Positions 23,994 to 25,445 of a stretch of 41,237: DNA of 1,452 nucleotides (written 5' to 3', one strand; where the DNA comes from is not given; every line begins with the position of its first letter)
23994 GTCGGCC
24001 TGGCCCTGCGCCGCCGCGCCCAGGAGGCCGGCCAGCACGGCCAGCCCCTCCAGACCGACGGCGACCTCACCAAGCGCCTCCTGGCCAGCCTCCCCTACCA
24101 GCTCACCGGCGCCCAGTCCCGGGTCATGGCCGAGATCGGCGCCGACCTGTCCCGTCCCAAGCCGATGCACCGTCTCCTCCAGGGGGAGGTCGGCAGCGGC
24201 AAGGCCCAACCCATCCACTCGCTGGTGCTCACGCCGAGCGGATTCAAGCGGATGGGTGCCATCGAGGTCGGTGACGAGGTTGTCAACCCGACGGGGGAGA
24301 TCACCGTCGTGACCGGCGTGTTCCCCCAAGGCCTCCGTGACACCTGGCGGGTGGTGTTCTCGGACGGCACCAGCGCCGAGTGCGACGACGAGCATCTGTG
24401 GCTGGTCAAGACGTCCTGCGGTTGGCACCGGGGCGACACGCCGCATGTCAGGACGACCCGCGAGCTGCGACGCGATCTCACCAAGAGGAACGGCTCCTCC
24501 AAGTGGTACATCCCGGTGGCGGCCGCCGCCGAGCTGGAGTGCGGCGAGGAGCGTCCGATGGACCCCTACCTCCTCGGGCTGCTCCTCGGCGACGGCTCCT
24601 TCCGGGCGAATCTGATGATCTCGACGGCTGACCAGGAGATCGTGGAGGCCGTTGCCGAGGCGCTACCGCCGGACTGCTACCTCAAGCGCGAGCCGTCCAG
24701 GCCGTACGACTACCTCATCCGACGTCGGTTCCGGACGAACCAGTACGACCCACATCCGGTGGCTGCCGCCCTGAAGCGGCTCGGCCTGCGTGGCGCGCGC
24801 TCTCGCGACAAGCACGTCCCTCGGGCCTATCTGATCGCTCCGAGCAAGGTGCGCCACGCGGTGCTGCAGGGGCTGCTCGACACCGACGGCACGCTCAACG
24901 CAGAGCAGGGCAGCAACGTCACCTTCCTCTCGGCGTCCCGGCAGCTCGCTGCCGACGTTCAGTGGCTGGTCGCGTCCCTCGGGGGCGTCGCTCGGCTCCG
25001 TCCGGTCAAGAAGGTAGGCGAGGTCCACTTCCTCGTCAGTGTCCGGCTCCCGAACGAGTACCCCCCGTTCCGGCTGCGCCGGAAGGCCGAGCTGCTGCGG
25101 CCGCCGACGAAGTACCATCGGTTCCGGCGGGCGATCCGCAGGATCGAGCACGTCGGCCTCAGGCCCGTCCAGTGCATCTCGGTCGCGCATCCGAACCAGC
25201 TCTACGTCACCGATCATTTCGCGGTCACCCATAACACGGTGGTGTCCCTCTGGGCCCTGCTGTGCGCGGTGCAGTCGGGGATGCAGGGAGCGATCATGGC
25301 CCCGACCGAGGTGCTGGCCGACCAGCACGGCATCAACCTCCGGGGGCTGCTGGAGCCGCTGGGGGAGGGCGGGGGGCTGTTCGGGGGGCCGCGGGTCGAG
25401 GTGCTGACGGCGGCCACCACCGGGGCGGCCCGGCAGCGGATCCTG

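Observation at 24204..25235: Class-3-type (Ala1 / Trp-Cys-Thr) intein with an intact-looking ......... endonuclease splits the RecG Walker A motif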

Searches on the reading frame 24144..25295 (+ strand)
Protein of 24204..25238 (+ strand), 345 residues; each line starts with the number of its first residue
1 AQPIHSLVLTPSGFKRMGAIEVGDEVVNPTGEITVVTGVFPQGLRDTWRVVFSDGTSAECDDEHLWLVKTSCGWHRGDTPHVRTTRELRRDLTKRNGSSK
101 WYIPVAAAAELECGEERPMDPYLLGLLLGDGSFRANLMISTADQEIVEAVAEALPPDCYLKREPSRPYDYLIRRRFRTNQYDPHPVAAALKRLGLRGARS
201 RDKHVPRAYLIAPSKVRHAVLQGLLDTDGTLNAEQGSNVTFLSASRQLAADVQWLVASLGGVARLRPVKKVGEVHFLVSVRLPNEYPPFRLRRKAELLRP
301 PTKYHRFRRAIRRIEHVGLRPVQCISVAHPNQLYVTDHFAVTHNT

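Call 4: search_protein_families(library=pfam, proteins=[window:24204-25235:+], max_evalue=1)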
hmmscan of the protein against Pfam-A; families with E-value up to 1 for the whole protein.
window:24204-25235:+ (344 aa): 2 families
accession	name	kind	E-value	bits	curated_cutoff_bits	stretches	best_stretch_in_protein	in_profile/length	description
PF14528.11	LAGLIDADG_3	-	1.3e-09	38.7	22.5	1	218-268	4-55/82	LAGLIDADG-like domain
PF05204.19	Hom_end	-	0.0098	16.4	21.1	0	206-260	3-57/110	Homing endonuclease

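Call 5: search_protein_families(library=ncbifam, proteins=[window:24204-25235:+], max_evalue=1)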
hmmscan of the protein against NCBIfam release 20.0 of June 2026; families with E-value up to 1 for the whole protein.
window:24204-25235:+ (344 aa): 7 families
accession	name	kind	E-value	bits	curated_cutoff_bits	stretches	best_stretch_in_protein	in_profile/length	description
NF005852.0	PRK07773.1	equivalog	1.7e-14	53.1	780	1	35-275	441-674/886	replicative DNA helicase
NF045703.1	rSAM_Tes_intein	exception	3.3e-08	31.8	1700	1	200-270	446-517/1040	tetraether lipid synthase Tes, intein-containing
NF038098.1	GyrA_w_intein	exception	1.2e-06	26.7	1850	1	194-280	313-400/1232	intein-containing DNA gyrase subunit A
NF011287.0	PRK14698.1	equivalog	0.00085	17.4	1238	1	189-275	457-543/1017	V-type ATP synthase subunit A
NF011418.0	PRK14845.1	equivalog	0.068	10.9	756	1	198-267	211-279/1049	translation initiation factor IF-2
NF006207.0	PRK08332.1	equivalog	0.068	10.3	2400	1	201-280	469-546/1684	vitamin B12-dependent ribonucleotide reductase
NF007072.0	PRK09519.1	equivalog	0.074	11.4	1024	1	186-264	429-511/790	intein-containing recombinase RecA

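Call 6: search_solved_structures(query=window:24204-25238:+, max_evalue=10, show_alignments=3)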
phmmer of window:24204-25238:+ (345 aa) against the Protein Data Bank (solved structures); distinct sequences matched with E-value up to 10: 21.
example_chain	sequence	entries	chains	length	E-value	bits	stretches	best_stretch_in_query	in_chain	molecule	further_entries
6riz_A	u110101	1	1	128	3.9e-09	39.2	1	5-70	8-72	gp41-1 intein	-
6bs8_A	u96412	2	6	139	3.6e-07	32.7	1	8-68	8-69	Replicative DNA helicase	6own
6qaz_A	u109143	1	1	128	3.9e-07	32.6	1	5-70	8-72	cyanophage-like gp41-1 intein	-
6rix_A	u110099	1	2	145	4.3e-06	29.2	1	5-68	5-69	Replicative DNA helicase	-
6riy_A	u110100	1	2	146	7.7e-06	28.3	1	5-68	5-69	Replicative DNA helicase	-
6ft5_A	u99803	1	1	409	0.0011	21.3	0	94-136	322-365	alphaRep A3_A3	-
1um2_A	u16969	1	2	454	0.0012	21.1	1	121-264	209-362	ENDONUCLEASE PI-SCEI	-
1dfa_A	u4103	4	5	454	0.0013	21.1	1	121-264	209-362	PI-SCEI ENDONUCLEASE | ENDONUCLEASE PI-SCEI | PI-SCEI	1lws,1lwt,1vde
1ef0_A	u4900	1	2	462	0.0013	21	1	121-264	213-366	PI-SCEI ENDONUCLEASE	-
1jva_A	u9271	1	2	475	0.0014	20.9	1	121-264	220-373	VMA1-DERIVED HOMING ENDONUCLEASE X10SSS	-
7qsu_A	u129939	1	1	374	0.0036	19.6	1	184-281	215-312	V-ATPase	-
7qss_A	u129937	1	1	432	0.0046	19.2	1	184-281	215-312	V-type ATP synthase alpha chain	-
9cop_A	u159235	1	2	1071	0.0084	18.4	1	121-264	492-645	V-type proton ATPase catalytic subunit A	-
3ltj_A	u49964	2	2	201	0.046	15.9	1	94-137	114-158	AlphaRep-4 | bA3-2: binder of A3 protein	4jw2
3ltm_A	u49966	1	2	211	0.074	15.2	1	94-137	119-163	Alpha-Rep4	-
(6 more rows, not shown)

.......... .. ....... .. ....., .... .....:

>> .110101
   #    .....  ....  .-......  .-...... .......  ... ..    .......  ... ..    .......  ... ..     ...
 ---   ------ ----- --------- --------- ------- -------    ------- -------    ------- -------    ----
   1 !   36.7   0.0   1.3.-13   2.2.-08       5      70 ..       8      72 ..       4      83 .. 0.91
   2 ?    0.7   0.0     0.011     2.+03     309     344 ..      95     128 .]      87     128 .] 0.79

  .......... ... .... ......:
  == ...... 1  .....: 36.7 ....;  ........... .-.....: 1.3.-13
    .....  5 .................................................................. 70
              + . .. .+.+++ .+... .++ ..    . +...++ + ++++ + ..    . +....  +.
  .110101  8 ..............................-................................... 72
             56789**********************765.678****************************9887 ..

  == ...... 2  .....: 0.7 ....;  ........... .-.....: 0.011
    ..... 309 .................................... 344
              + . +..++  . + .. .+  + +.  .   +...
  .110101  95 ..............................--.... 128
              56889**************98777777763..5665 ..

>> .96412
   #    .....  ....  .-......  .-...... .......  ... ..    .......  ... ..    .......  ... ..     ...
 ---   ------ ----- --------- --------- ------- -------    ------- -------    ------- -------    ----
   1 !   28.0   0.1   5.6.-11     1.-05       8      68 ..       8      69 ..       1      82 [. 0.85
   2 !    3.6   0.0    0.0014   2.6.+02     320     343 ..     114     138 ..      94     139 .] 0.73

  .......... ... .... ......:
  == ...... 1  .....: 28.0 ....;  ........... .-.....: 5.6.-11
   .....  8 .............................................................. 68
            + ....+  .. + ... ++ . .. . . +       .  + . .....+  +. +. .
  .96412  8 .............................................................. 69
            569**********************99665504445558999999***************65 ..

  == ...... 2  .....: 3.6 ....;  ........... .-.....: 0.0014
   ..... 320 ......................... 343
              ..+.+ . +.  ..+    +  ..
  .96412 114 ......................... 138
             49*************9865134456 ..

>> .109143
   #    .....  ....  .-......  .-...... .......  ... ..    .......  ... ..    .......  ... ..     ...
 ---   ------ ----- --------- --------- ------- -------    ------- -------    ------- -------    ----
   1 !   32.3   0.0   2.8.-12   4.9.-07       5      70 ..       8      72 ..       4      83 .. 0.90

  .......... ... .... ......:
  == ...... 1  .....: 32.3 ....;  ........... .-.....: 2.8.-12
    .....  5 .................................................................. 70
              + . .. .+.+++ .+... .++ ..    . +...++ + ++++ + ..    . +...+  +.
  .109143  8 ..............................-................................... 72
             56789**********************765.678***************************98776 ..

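Call 13: find_homologous_proteins(query=window:24204-25235:+, max_evalue=0.00001)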
Query window:24204-25235:+ (344 aa): 103 proteins with E <= 0.00001 among 8000 candidates.
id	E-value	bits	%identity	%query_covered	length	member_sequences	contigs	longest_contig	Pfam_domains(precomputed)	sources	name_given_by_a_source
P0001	2.1e-146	505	90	72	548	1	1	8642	PF17191.11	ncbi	ncbi:MAG: ATP-dependent DNA helicase RecG, partial [Actinomycetota bacterium]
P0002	8.7e-138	477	89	70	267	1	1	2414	PF14528.12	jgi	jgi:ATP-dependent DNA helicase RecG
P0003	4.4e-119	416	88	60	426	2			-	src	-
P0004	5.1e-118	412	56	100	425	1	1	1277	PF05204.20,PF14528.12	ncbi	ncbi:LAGLIDADG family homing endonuclease, partial [Actinomadura adrarensis]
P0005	1.4e-113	397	70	41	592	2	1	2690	PF17191.11,PF14528.12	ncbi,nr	ncbi:MAG TPA: LAGLIDADG family homing endonuclease, partial [Actinomycetota bacterium]|nr:LAGLIDADG 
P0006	1.0e-109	385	47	100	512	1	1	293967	PF00270.36,PF14528.12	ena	-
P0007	7.7e-103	362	91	51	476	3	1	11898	PF17191.11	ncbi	ncbi:MAG: ATP-dependent DNA helicase RecG, partial [Actinomycetes bacterium]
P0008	5.5e-100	353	53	100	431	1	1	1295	PF14528.12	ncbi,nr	ncbi:MAG: ATP-dependent DNA helicase RecG, partial [Actinomadura rubrobrunea]|nr:ATP-dependent DNA h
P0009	3.7e-97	343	73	61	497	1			PF17191.11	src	-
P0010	5.4e-94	333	50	100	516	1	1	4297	PF28554.1,PF14528.12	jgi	jgi:hypothetical protein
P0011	2.4e-67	246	45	72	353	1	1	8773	PF14528.12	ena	-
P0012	3.7e-61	225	38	100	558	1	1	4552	PF13245.13,PF14528.12,PF02562.23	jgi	-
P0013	8.9e-60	221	40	100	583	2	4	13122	PF13604.13,PF14528.12,PF02562.23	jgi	jgi:phosphate starvation-inducible PhoH-like protein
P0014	3.8e-59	219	36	100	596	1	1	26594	PF14528.12,PF02562.23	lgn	-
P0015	2.4e-57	213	39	100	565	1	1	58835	PF13604.13,PF13245.13,PF14528.12,PF02562.23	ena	-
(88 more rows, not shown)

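Call 22: search_dna_similar(query=window:24204-25235:+, collection=phages, mode=protein, max_rows=40, max_evalue=0.00001)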
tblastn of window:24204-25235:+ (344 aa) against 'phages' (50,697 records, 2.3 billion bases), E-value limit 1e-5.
Records with a match: 618; places in all: 672; records where one place covers at least 80% of the query: 585.
Best place of each record, by identity: <60% 618.
By first word of the organism name: Mycobacterium 292; Vibrio 59; Stx2a-converting 49; Pseudomonas 22; Escherichia 22; Klebsiella 20; Aeromonas 19; Gordonia 15; Enterococcus 14; Serratia 12; and 39 more.
By host as written in the record: Mycobacterium smegmatis mc2 155 225; - 109; Mycobacterium smegmatis mc#155 34; Klebsiella pneumoniae 17; Mycobacterium smegmatis mc2155 11; Gordonia terrae 3612 11; Pseudomonas aeruginosa 10; Aeromonas hydrophila 9; and 112 more.
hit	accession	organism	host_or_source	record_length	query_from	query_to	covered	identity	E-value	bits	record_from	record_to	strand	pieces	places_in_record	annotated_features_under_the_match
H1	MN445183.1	Salmonella phage vB_SalM_SA002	Salmonella enterica subsp. enterica ...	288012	1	344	100%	39.5%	5e-48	179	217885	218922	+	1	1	putative RAD2/SF2 helicase 2 | putative RAD2/SF2 helicase 1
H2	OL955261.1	Erythrobacter phage vB_EliS-L02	Erythrobacter sp.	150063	1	344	100%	39.0%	1e-40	157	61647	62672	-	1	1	RNA polymerase-associated protein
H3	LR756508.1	uncultured phage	metagenomic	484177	1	344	100%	38.0%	2e-53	194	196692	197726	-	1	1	record has no annotation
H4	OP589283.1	Shewanella phage FishSpeaker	Shewanella oneidensis MR-1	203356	1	344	100%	37.4%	5e-45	170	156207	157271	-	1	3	DNA helicase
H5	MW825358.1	Xanthomonas phage vB_XciM_LucasX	Xanthomonas citri 306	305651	1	344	100%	37.2%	2e-48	179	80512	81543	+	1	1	replicative DNA helicase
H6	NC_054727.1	Mycobacterium phage Phrappuccino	Mycobacterium smegmatis mc#155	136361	1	344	100%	37.1%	4e-43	164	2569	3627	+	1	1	2: DarB-like antirestriction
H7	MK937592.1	Mycobacterium phage Phrappuccino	Mycobacterium smegmatis mc#155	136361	1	344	100%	37.1%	4e-43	164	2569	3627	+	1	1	2: terminase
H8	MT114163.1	Mycobacterium phage Settecandela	Mycobacterium smegmatis mc#155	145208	1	344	100%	37.1%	4e-43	164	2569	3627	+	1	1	2: terminase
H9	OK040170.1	Serratia phage BUCT660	Serratia marcescens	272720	1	344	100%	37.0%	2e-45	171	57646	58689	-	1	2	helicase superfamily 1/2/ATP-binding domain-containing protein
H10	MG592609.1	Vibrio phage 1.244.A._10N.261.54.C3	Vibrio sp. sp. F13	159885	1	344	100%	36.5%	4e-44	167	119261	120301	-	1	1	homing endonuclease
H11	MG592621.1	Vibrio phage 1.255.O._10N.286.45.F1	Vibrio splendidus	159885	1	344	100%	36.5%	4e-44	167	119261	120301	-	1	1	homing endonuclease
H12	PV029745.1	Pseudomonas phage phiHQ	Pseudomonas aeruginosa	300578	1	344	100%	36.2%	6e-49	181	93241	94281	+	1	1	hypothetical protein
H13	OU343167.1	Pseudomonas phage vB_PaeM_phiLBG22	-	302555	1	344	100%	36.2%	1e-48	181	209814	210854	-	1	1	record has no annotation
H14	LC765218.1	Pseudomonas phage BRkr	Pseudomonas aeruginosa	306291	1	344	100%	36.1%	8e-48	178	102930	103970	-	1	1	hypothetical protein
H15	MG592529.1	Vibrio phage 1.161.O._10N.261.48.C5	Vibrio lentus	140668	1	344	100%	35.8%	3e-44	168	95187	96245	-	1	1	hedgehog/hint domain protein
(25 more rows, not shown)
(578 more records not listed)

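Call 32: search_solved_structures(query=A1, max_evalue=0.001, show_alignments=4)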
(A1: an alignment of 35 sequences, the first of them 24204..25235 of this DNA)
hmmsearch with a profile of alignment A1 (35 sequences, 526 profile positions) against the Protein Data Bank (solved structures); distinct sequences matched with E-value up to 0.001: 15.
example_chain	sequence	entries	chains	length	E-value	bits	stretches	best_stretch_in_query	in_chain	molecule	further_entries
3b85_A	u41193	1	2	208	1.6e-33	119.3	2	437-522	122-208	Phosphate starvation-inducible protein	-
6riz_A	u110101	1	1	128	8.2e-23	83.9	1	68-140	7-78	gp41-1 intein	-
6qaz_A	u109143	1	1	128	1.4e-18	70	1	68-153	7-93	cyanophage-like gp41-1 intein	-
1dfa_A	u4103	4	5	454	1.6e-17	66.5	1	185-340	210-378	PI-SCEI ENDONUCLEASE | ENDONUCLEASE PI-SCEI | PI-SCEI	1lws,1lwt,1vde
1um2_A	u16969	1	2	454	1.6e-17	66.5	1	185-340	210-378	ENDONUCLEASE PI-SCEI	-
1ef0_A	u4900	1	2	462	1.7e-17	66.3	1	185-340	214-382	PI-SCEI ENDONUCLEASE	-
1jva_A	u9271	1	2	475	1.9e-17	66.2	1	185-340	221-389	VMA1-DERIVED HOMING ENDONUCLEASE X10SSS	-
9cop_A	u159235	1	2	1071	1.1e-16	63.7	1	185-341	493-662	V-type proton ATPase catalytic subunit A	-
6rix_A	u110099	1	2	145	1.1e-15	60.4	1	69-133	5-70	Replicative DNA helicase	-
6bs8_A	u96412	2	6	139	2.1e-15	59.4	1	68-135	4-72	Replicative DNA helicase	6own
6riy_A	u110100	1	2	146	7.6e-15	57.6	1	69-133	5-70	Replicative DNA helicase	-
7qsu_A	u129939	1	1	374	7.3e-06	28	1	187-365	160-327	V-ATPase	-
7qss_A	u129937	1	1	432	1.1e-05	27.4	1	187-364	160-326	V-type ATP synthase alpha chain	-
2cw7_A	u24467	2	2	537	0.00013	23.8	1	255-324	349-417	Endonuclease PI-PkoII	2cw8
1dq3_A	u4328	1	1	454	0.00015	23.6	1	182-331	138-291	ENDONUCLEASE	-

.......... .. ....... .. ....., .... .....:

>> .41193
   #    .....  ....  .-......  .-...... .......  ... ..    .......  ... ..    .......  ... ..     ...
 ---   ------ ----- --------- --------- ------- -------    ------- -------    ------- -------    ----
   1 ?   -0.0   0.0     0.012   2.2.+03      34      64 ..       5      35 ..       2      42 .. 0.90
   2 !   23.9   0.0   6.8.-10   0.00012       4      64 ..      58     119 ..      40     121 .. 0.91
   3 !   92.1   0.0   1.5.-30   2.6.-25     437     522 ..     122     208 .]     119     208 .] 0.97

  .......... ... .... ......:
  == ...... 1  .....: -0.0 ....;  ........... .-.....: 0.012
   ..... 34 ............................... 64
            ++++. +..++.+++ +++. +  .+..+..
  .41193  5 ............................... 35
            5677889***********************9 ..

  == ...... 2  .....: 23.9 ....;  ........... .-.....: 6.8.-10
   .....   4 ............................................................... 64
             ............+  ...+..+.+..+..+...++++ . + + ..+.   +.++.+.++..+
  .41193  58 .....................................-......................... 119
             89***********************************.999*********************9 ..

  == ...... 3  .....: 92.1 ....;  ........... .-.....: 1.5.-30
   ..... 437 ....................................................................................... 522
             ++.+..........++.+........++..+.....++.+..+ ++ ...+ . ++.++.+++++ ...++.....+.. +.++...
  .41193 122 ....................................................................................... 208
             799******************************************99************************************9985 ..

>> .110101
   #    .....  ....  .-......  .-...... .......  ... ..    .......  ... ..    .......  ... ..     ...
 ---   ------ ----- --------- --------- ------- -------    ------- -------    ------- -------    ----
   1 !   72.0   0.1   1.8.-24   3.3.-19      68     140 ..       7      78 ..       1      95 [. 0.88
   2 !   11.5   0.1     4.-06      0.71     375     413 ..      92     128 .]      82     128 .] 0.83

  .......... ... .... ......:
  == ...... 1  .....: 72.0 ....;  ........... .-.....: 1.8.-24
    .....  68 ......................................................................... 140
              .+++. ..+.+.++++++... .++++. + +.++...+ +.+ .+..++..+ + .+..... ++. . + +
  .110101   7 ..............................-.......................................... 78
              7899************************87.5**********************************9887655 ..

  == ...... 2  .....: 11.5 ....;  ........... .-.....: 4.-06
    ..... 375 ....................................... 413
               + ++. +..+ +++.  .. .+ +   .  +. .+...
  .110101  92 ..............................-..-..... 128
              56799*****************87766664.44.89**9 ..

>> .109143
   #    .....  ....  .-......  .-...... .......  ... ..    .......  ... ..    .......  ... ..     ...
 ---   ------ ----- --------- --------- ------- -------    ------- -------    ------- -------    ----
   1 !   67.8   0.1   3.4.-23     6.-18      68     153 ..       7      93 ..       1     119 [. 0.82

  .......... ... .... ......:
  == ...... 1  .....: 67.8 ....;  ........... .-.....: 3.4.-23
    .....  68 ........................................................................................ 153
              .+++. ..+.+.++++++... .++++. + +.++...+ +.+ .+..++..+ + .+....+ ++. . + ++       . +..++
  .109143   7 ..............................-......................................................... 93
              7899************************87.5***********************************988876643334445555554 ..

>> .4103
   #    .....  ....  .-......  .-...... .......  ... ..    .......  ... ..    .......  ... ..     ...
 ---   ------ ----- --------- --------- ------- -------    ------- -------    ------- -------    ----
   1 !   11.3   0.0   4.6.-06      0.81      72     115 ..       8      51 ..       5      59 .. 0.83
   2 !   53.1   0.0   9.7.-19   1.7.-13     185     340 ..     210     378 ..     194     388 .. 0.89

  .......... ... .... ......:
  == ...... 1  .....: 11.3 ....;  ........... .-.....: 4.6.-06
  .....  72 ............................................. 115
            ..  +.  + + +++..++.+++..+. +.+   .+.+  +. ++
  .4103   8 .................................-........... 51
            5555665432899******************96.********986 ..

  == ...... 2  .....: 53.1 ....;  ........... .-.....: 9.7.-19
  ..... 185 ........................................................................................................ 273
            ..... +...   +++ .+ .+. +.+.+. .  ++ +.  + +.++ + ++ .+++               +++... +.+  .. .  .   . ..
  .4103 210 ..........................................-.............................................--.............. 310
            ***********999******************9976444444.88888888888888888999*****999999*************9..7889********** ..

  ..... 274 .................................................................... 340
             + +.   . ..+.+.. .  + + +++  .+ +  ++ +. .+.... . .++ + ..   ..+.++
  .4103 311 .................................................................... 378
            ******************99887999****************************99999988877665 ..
